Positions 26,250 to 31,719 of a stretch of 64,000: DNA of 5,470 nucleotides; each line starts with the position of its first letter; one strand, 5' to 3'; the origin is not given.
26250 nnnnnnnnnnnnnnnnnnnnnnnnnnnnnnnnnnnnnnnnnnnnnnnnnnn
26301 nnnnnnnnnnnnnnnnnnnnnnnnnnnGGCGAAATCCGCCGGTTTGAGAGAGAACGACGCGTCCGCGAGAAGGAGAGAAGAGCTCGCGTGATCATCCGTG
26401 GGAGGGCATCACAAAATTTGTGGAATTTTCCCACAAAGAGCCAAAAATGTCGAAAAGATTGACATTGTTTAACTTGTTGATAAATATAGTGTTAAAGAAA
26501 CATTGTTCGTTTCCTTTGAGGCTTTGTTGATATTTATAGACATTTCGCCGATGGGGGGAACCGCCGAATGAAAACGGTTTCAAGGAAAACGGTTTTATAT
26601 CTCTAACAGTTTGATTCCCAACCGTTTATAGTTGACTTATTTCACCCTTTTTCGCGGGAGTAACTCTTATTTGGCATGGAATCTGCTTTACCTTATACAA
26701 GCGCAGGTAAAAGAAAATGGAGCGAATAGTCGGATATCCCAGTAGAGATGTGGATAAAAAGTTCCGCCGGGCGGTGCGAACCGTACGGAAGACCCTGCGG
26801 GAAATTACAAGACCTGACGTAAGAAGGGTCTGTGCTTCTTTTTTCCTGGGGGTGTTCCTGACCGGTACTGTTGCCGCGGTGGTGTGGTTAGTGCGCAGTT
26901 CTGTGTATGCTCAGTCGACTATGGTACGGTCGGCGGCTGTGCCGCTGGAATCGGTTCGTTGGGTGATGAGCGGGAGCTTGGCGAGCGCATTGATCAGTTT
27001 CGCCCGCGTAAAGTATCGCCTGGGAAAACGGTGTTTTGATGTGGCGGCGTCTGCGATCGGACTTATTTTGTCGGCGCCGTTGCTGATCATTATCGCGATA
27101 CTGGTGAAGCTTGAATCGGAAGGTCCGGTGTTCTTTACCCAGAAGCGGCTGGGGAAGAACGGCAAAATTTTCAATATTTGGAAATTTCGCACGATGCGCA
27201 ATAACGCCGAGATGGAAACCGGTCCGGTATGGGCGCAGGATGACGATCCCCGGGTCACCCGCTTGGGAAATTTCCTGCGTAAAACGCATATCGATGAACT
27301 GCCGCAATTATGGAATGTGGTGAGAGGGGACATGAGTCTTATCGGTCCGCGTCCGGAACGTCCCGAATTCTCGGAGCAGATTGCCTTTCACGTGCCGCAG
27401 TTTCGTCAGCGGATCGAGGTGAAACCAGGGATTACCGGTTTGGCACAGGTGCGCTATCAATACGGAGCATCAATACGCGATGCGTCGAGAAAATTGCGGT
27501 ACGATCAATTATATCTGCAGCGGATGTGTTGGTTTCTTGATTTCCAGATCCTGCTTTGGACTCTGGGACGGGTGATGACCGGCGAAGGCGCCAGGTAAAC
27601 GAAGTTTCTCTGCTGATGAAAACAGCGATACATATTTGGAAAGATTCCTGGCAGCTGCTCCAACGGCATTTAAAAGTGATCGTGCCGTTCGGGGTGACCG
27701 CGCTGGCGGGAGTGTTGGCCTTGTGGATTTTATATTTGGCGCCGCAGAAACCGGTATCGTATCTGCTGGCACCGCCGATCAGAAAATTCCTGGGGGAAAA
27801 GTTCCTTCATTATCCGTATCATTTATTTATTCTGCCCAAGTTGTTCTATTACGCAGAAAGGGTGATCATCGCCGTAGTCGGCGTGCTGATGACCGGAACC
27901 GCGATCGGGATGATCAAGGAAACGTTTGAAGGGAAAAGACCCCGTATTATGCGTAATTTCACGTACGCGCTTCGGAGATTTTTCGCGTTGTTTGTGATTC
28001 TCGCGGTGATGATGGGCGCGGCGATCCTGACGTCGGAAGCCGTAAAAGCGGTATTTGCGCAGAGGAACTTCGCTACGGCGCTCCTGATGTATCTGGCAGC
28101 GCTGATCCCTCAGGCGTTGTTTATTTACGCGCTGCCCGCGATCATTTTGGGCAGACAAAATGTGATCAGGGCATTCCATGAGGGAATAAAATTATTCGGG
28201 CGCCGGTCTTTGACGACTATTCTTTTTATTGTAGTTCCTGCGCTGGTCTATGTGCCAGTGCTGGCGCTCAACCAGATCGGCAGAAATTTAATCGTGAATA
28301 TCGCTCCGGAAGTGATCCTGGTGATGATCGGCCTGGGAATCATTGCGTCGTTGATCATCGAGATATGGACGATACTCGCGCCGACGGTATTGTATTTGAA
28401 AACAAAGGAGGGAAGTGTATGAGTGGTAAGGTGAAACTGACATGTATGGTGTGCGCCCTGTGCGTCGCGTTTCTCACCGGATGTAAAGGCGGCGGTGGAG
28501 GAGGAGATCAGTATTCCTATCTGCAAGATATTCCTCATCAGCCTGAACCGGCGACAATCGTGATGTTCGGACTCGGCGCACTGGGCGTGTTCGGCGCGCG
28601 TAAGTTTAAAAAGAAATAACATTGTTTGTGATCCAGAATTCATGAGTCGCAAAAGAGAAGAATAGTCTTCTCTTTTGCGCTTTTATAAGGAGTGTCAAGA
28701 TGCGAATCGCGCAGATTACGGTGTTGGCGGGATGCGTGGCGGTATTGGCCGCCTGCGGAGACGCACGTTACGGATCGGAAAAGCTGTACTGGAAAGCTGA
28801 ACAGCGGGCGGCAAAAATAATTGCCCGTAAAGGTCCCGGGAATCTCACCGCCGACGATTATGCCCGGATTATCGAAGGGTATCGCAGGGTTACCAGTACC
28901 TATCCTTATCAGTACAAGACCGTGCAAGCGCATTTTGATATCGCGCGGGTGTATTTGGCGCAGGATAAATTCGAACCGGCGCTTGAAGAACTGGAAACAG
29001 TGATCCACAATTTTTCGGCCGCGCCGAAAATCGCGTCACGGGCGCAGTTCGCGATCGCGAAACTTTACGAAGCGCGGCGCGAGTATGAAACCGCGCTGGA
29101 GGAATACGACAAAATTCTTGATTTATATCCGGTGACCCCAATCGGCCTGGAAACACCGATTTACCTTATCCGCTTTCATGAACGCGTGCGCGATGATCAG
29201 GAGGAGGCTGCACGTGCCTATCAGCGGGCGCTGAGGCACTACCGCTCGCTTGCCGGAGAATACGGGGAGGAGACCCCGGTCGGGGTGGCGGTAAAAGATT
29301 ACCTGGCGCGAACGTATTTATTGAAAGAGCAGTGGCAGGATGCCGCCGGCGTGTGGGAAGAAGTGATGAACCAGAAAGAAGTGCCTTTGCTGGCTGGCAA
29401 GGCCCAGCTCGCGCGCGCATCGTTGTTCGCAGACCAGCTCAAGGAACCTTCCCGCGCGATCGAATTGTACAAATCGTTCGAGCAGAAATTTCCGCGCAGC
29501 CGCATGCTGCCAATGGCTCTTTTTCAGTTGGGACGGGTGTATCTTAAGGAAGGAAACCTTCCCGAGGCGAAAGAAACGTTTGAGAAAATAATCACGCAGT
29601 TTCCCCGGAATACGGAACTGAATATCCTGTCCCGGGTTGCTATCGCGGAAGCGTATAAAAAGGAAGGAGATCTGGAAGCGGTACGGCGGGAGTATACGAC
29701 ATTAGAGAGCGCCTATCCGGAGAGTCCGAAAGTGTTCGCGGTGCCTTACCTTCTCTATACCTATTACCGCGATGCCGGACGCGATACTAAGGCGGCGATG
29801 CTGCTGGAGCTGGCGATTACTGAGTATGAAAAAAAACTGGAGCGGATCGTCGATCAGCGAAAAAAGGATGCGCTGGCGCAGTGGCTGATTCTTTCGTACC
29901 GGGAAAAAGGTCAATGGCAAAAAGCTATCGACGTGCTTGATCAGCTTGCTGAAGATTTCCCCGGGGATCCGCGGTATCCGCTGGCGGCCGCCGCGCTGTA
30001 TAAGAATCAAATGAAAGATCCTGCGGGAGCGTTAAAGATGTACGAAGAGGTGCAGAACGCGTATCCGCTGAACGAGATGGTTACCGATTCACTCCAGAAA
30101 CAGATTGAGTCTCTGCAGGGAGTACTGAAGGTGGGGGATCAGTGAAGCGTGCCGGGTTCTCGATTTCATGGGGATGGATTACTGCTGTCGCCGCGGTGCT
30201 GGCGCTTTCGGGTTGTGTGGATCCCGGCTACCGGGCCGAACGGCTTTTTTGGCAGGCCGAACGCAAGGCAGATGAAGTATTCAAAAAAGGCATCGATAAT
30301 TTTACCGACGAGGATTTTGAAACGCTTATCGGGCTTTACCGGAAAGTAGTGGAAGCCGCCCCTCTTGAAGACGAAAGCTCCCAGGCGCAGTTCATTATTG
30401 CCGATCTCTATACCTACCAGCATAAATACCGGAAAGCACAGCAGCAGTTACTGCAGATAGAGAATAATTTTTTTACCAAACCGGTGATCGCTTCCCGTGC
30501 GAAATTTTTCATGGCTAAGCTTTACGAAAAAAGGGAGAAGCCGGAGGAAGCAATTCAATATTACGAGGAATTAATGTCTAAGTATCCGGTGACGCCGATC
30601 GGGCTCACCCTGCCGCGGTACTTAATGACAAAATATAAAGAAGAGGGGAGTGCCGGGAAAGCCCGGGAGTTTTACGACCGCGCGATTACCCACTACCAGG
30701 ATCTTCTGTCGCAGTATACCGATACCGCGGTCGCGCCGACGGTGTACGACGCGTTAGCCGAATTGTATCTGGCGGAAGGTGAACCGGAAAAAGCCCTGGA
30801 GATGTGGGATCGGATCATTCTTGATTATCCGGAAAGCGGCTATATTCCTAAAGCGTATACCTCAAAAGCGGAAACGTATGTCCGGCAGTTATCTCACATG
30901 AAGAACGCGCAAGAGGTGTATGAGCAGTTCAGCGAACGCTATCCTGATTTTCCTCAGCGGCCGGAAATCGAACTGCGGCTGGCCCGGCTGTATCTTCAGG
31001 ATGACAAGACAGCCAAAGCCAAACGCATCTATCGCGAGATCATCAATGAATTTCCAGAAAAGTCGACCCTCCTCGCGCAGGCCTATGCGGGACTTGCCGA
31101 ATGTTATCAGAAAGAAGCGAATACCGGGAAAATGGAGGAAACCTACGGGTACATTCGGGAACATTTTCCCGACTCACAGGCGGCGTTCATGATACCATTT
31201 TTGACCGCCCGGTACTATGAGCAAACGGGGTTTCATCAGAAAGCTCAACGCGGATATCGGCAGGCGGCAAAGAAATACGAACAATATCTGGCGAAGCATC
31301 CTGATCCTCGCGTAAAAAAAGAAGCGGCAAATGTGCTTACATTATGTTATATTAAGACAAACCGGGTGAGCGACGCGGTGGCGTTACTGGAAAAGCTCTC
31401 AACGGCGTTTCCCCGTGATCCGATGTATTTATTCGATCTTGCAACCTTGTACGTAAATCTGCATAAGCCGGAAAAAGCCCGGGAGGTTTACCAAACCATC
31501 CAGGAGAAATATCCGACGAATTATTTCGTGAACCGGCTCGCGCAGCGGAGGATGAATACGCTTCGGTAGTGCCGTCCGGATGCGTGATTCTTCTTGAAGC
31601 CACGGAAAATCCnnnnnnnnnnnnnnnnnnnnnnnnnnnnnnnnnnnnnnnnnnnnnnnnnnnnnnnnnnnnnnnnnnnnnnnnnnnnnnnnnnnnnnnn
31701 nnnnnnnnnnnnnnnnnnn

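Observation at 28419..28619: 66-aa mini-protein that is little more than a lipobox signal peptide joined by a Gly run to a PEP-CTERM signal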

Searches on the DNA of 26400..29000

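Call 72: search_rna_families(source=window, start=26400, end=29000, threshold=evalue, max_evalue=1)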
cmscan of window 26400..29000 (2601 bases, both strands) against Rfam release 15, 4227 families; matches with E-value up to 1: 1.
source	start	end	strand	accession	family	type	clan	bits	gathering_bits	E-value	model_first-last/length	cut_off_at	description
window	28193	28319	+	RF02042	HOTTIP_3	Gene; lncRNA;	-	14.5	50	0.11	1-353/353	no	HOXA transcript at the distal tip, conserved region 3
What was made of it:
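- Tried and rejected: Rfam found nothing in 26400-29000 (call 72), so there is no RNA-element alternative.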

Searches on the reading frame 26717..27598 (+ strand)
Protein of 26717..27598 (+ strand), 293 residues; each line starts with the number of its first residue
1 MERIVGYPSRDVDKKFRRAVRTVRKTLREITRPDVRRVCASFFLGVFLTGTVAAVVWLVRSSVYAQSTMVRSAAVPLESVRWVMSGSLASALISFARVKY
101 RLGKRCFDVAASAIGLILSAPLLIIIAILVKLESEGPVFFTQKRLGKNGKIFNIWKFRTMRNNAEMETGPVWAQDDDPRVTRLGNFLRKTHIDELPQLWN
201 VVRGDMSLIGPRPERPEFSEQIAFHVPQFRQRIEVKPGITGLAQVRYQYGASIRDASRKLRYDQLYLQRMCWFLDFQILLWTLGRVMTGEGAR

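Call 6: search_protein_families(library=ncbifam, proteins=[window:26717-27598:+], max_evalue=0.01)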
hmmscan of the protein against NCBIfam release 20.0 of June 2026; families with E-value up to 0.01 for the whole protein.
window:26717-27598:+ (293 aa): 10 families
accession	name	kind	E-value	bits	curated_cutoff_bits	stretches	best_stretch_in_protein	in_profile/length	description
TIGR03025.1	EPS_sugtrans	subfamily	1.7e-87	294.5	295.55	1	96-293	250-445/445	exopolysaccharide biosynthesis polyprenyl glycosylphosphotransferase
TIGR03013.1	EpsB_2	subfamily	1.4e-78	265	393.35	1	101-293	252-443/443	TIGR03013 family XrtA/PEP-CTERM system glycosyltransferase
TIGR03023.1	WcaJ_sugtrans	equivalog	5.7e-76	256.6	410.75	1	100-292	259-452/453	undecaprenyl-phosphate glucose phosphotransferase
TIGR03022.1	WbaP_sugtrans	subfamily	1.7e-53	182.5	403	1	96-293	251-456/456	undecaprenyl-phosphate galactose phosphotransferase WbaP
NF052601.1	undeca_RfbP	equivalog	4.3e-47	160.4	330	1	93-287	34-236/244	undecaprenyl-phosphate galactose phosphotransferase family protein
NF041877.1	EPS_EpsZ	equivalog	3e-45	154.7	800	1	103-292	265-458/459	exopolysaccharide biosynthesis polyisoprenyl-phosphate hexose-1-phosphate transferase EpsZ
NF007518.0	PRK10124.1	equivalog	5.5e-45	154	684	1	101-283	271-454/464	undecaprenyl-phosphate glucose phosphotransferase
NF050817.1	PolSacchBiosHfsE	equivalog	6.1e-44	150.5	750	1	100-284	268-457/467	polysaccharide biosynthesis protein HfsE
NF011751.0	PRK15204.1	equivalog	1.9e-30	105.9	907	1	95-292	271-475/476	undecaprenyl-phosphate galactose phosphotransferase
NF045514.1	glycotran_HepC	equivalog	2.5e-27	95.6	140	1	101-213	114-211/220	heterocyst development glycosyltransferase HepC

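Call 7: search_protein_families(library=pfam, proteins=[window:26717-27598:+], max_evalue=0.01)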
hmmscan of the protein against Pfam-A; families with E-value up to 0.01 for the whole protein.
window:26717-27598:+ (293 aa): 1 family
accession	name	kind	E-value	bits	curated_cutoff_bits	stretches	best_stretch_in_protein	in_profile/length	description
PF02397.22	Bac_transf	-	9.2e-68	227.7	27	1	104-287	1-178/179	Bacterial sugar transferase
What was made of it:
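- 26717..27598 (+): Polyprenyl glycosylphosphotransferase (Bac_transf, EpsB-like catalytic domain only, 293 aa), first gene of the unit. TIGR03013 265 bits against a cutoff of 393 (calls 6, 7).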

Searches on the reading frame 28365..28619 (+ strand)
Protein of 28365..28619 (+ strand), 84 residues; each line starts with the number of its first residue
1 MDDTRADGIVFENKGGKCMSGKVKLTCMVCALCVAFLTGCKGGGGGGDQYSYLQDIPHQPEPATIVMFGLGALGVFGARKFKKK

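Call 10: find_encoding_contigs(protein=window:28365-28619:+, flank=10000, max_places=6)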
Protein window:28365-28619:+ (84 aa): no gene with exactly this product is on record in the collection.

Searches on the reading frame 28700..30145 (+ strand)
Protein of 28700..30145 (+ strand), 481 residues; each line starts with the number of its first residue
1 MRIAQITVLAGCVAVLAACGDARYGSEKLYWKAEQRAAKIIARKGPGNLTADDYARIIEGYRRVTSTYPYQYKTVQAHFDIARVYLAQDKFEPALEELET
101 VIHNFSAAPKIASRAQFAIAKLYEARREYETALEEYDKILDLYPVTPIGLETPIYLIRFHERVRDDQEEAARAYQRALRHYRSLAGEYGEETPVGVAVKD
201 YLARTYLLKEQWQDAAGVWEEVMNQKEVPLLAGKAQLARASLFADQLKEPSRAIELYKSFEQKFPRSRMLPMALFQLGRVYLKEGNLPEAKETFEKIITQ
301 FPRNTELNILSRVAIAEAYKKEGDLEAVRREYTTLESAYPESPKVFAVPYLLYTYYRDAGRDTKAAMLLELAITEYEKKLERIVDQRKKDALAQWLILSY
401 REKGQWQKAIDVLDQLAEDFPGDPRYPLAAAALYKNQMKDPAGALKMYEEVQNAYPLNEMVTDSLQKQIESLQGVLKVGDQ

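Call 6: search_protein_families(library=ncbifam, proteins=[window:28700-30145:+], max_evalue=0.01)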
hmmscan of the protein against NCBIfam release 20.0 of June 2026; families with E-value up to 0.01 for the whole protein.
window:28700-30145:+ (481 aa): 19 families
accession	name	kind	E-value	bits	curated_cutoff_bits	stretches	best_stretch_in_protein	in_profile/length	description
TIGR03302.1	OM_YfiO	subfamily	4.5e-27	95.1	81.4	4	6-112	4-107/239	outer membrane protein assembly factor BamD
TIGR02795.1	tol_pal_ybgF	equivalog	5.3e-27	94.8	90.1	2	251-344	19-111/119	tol-pal system protein YbgF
NF052312.1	T9SS_PorW_SprE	equivalog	1.1e-16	60.7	250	2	70-179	174-281/716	type IX secretion system periplasmic lipoprotein PorW/SprE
NF040959.1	MamA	equivalog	1.4e-13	50.7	200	1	47-177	80-199/204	magnetosome protein MamA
TIGR02917.1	PEP_TPR_lipo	equivalog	1.9e-12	45.9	312.2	2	162-345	646-806/899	XrtA/PEP-CTERM system TPR-repeat protein PrsT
NF047371.1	FlcA_CTERM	equivalog_domain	1.9e-08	33.3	300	1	75-454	155-536/646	periplasmic flagellar collar protein FlcA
NF047507.1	TPR_BatC_Lepto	exception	2.5e-08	33.6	175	1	275-334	62-121/214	TPR repeat-containing protein BatC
NF008757.0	PRK11788.1-5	equivalog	7e-08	32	363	1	174-370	123-306/388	lipopolysaccharide assembly protein LapB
TIGR02521.1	type_IV_pilW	equivalog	4.9e-07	29.5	154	2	275-335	35-91/234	type IV pilus biogenesis/stability protein PilW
NF008068.0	PRK10803.1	equivalog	5e-07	29.9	383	0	246-304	155-213/263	cell division protein CpoB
NF033920.0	C39_PA2778_fam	equivalog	6.2e-07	29.1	150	1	209-316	131-236/255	PA2778 family cysteine peptidase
TIGR02552.1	LcrH_SycD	equivalog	9.7e-07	28.6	104.8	0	246-315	64-130/136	SycD/LcrH family type III secretion system chaperone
NF008753.0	PRK11788.1-1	equivalog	6.3e-06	25.5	395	0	358-417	112-168/389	lipopolysaccharide assembly protein LapB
NF008756.0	PRK11788.1-4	equivalog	1e-05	24.8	474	0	201-326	146-266/389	lipopolysaccharide assembly protein LapB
NF002725.1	PRK02603.1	equivalog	8.7e-05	22.6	143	0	117-177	76-139/173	photosystem I assembly protein Ycf3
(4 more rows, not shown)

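Call 7: search_protein_families(library=pfam, proteins=[window:28700-30145:+], max_evalue=0.01)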
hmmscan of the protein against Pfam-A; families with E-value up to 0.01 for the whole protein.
window:28700-30145:+ (481 aa): 24 families
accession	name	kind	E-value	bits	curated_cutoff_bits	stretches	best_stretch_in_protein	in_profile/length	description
PF13174.12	TPR_6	-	1.8e-26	91.3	26.3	2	273-302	2-31/33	Tetratricopeptide repeat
PF13428.12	TPR_14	-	1.5e-24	84.4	23.5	2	273-307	3-37/44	Tetratricopeptide repeat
PF07719.23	TPR_2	-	2.3e-21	74.5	27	1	272-304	2-34/34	Tetratricopeptide repeat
PF14559.12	TPR_19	-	1.4e-15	57.7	25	3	282-346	2-62/68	Tetratricopeptide repeat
PF13432.12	TPR_16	-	3.4e-14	53.4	32.7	1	80-144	2-62/65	Tetratricopeptide repeat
PF00515.34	TPR_1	-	1.1e-13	50.8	27.8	1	273-304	3-34/34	Tetratricopeptide repeat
PF13424.12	TPR_12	-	5.6e-11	42.9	30.1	0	273-327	5-63/77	Tetratricopeptide repeat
PF13176.12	TPR_7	-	1e-09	38.1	27.9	0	400-416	9-25/36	Tetratricopeptide repeat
PF13525.12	YfiO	-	4.1e-09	37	25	1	271-466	5-182/203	Outer membrane lipoprotein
PF13181.12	TPR_8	-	4.3e-08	33.1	25.7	1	273-299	3-29/34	Tetratricopeptide repeat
PF25058.1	ARM_TT21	-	3.4e-07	30.8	27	0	347-451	58-155/155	Tetratricopeptide repeat protein 21 ARM repeat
PF12895.13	ANAPC3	-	1.1e-06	29.2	27.2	0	380-436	12-69/82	Anaphase-promoting complex, cyclosome, subunit 3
PF10300.15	Iml2-TPR_39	-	1.4e-05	24.4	22.2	0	248-300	244-293/467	Iml2/Tetratricopeptide repeat protein 39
PF19867.5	DUF6340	-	3.9e-05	23.4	26.4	0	203-236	214-247/258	Family of unknown function (DUF6340)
PF24575.1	TPR_Slam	-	6.3e-05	23.8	35.2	0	237-294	51-104/104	Surface lipoprotein assembly modifier, N-terminal TPR repeats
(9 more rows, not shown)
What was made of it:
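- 28700..30145 (+): TPR lipoprotein 1 (481 aa). TPR families (calls 6, 7).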

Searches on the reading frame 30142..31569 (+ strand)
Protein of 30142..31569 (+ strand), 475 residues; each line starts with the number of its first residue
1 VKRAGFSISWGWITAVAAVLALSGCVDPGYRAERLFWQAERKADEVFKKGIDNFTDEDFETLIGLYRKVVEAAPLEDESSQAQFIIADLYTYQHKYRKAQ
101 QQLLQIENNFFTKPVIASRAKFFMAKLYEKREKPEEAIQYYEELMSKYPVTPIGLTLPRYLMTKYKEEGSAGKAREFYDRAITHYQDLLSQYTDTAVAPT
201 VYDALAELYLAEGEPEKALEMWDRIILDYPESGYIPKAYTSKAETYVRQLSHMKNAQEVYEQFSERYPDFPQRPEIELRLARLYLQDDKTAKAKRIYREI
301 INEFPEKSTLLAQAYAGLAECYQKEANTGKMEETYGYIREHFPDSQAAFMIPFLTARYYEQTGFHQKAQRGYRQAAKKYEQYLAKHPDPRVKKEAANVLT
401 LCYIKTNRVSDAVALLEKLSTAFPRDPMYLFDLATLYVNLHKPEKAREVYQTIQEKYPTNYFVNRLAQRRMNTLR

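Call 6: search_protein_families(library=ncbifam, proteins=[window:30142-31569:+], max_evalue=0.01)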
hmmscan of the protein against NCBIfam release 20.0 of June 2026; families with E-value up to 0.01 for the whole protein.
window:30142-31569:+ (475 aa): 21 families
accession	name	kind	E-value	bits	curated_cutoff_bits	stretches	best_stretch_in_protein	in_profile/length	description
TIGR02795.1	tol_pal_ybgF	equivalog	1.6e-34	119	90.1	4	206-308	9-110/119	tol-pal system protein YbgF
TIGR03302.1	OM_YfiO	subfamily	2.4e-22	79.6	81.4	2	171-347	42-238/239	outer membrane protein assembly factor BamD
TIGR02917.1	PEP_TPR_lipo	equivalog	5.2e-17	61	312.2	1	78-463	463-806/899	XrtA/PEP-CTERM system TPR-repeat protein PrsT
NF052312.1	T9SS_PorW_SprE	equivalog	4.1e-15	55.5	250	2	75-222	174-313/716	type IX secretion system periplasmic lipoprotein PorW/SprE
NF008068.0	PRK10803.1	equivalog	5.9e-12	46.1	383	3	195-308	139-251/263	cell division protein CpoB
NF052415.1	T3SS_chap_SctY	equivalog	5.4e-10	39.7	70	1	394-454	7-67/106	type III secretion apparatus assembly chaperone SctY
NF008757.0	PRK11788.1-5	equivalog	7.3e-10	38.5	363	1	177-362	122-295/388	lipopolysaccharide assembly protein LapB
NF033920.0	C39_PA2778_fam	equivalog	3.5e-09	36.5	150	1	241-319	160-236/255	PA2778 family cysteine peptidase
NF040959.1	MamA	equivalog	8.9e-08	31.8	200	1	356-463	37-141/204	magnetosome protein MamA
TIGR00756.2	PPR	repeat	1.3e-07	31.3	20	0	201-225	2-26/35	pentatricopeptide repeat protein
NF052400.1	M48_BAM_BepA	equivalog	2.6e-07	29.8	570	1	373-462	288-376/483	beta-barrel assembly-enhancing protease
TIGR02521.1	type_IV_pilW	equivalog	2.1e-05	24.2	154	0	397-459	139-201/234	type IV pilus biogenesis/stability protein PilW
TIGR03504.1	FimV_Cterm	subfamily_domain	4.5e-05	23.4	30.65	0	431-454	3-26/44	FimV/HubP family polar landmark protein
NF053607.1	CHU_0125_OmpA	equivalog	5.4e-05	21.9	620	1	356-474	19-133/639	CHU_0125 family OmpA-like outer membrane integrity protein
NF040561.1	PrimPol_Msp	equivalog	0.00014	20.6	200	0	410-462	8-62/515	CRISPR-associated primase-polymerase type A1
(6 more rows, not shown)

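Call 7: search_protein_families(library=pfam, proteins=[window:30142-31569:+], max_evalue=0.01)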
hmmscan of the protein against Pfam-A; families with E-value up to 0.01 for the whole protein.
window:30142-31569:+ (475 aa): 30 families (the best 25 are shown)
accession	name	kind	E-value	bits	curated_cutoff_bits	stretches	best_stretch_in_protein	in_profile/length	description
PF13174.12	TPR_6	-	1.7e-26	91.4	26.3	1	278-306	4-32/33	Tetratricopeptide repeat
PF13428.12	TPR_14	-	1.7e-24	84.2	23.5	1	201-232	3-34/44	Tetratricopeptide repeat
PF14559.12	TPR_19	-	9.7e-24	83.9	25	3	372-429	7-61/68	Tetratricopeptide repeat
PF13432.12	TPR_16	-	9.7e-19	67.9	32.7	1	404-460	8-64/65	Tetratricopeptide repeat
PF07719.23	TPR_2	-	2.5e-16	58.8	27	2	120-149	3-32/34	Tetratricopeptide repeat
PF13424.12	TPR_12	-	7e-14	52.2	30.1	1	175-221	16-67/77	Tetratricopeptide repeat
PF13176.12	TPR_7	-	2.2e-13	49.6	27.9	0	123-145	4-26/36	Tetratricopeptide repeat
PF13371.12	TPR_9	-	2.3e-10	40.8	35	0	401-461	3-63/73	Tetratricopeptide repeat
PF24575.1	TPR_Slam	-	1.2e-09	39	35.2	0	122-166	51-96/104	Surface lipoprotein assembly modifier, N-terminal TPR repeats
PF13181.12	TPR_8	-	8.6e-09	35.3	25.7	0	119-144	2-27/34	Tetratricopeptide repeat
PF11846.14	Wzy_C_2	-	5.4e-08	33.5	28.5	0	399-464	119-183/191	Virulence factor membrane-bound polymerase, C-terminal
PF09976.15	TPR_21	-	8.3e-08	32.6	25.5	1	191-294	32-133/193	Tetratricopeptide repeat-like domain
PF12895.13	ANAPC3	-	1e-07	32.5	27.2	0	59-143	5-81/82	Anaphase-promoting complex, cyclosome, subunit 3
PF00515.34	TPR_1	-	2.5e-07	30.6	27.8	0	122-143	5-26/34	Tetratricopeptide repeat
PF01535.26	PPR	-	1e-06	29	25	0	201-226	2-27/31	PPR repeat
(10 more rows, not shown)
